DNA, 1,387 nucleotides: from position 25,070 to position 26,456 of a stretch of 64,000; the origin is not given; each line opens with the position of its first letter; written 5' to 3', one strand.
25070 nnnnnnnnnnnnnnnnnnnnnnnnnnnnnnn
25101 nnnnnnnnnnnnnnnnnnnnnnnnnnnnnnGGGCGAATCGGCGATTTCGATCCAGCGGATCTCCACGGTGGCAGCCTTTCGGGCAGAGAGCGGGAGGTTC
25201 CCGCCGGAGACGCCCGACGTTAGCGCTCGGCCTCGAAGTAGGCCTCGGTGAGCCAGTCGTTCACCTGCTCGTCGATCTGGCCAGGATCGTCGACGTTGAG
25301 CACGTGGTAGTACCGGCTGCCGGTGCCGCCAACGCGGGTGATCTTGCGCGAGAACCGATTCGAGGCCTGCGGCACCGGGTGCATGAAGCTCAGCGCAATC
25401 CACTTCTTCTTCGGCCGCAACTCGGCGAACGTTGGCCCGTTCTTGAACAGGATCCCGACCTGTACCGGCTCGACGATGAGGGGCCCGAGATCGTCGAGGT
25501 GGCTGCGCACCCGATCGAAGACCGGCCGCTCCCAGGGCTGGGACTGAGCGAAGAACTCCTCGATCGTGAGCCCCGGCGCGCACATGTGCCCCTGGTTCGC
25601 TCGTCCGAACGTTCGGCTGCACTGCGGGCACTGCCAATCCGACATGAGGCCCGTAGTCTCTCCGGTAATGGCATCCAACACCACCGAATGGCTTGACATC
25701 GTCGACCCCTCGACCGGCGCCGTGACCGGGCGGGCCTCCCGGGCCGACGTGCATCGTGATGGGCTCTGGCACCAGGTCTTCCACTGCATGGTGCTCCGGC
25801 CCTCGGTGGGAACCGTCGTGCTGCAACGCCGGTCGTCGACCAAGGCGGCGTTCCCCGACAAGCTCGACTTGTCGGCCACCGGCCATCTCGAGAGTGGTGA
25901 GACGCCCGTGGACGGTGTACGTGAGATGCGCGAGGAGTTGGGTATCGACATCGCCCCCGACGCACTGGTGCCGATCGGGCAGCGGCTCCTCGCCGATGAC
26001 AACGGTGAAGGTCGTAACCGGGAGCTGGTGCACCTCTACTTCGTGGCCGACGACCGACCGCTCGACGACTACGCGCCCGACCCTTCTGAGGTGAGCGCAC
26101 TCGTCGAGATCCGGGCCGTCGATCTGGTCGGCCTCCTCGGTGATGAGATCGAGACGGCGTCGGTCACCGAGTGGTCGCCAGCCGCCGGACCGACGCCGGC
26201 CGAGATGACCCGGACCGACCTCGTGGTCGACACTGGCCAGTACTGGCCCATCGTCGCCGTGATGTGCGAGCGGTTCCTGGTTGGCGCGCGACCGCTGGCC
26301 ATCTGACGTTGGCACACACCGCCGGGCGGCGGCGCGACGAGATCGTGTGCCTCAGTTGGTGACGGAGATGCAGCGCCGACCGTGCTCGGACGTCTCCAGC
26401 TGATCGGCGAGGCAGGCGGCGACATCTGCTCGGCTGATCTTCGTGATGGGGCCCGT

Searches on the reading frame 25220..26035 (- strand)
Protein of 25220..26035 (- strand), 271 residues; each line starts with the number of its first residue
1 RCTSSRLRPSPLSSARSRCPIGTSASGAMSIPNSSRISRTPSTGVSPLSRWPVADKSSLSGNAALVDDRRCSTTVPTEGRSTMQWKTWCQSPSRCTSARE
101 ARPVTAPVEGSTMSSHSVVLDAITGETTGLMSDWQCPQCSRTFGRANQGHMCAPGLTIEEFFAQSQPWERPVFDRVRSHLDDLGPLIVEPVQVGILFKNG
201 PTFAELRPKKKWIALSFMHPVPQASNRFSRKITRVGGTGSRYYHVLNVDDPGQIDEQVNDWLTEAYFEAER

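Call 22: search_protein_families(library=pfam, proteins=[window:25220-26035:-], max_evalue=0.001)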
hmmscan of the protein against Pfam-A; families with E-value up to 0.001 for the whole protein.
window:25220-26035:- (271 aa): 1 family
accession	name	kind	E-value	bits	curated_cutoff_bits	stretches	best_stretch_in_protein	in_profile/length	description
PF18899.5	DUF5655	-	3e-10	40.6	24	1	161-266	4-106/109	Domain of unknown function (DUF5655)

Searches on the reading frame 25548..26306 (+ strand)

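Call 22: search_protein_families(library=pfam, proteins=[window:25548-26306:+], max_evalue=0.001)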
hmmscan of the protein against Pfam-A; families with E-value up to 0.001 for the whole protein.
window:25548-26306:+ (252 aa): 1 family
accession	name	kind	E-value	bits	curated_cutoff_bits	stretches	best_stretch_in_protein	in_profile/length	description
PF00293.34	NUDIX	-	2.6e-10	40.8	21.1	1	78-186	6-113/134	NUDIX domain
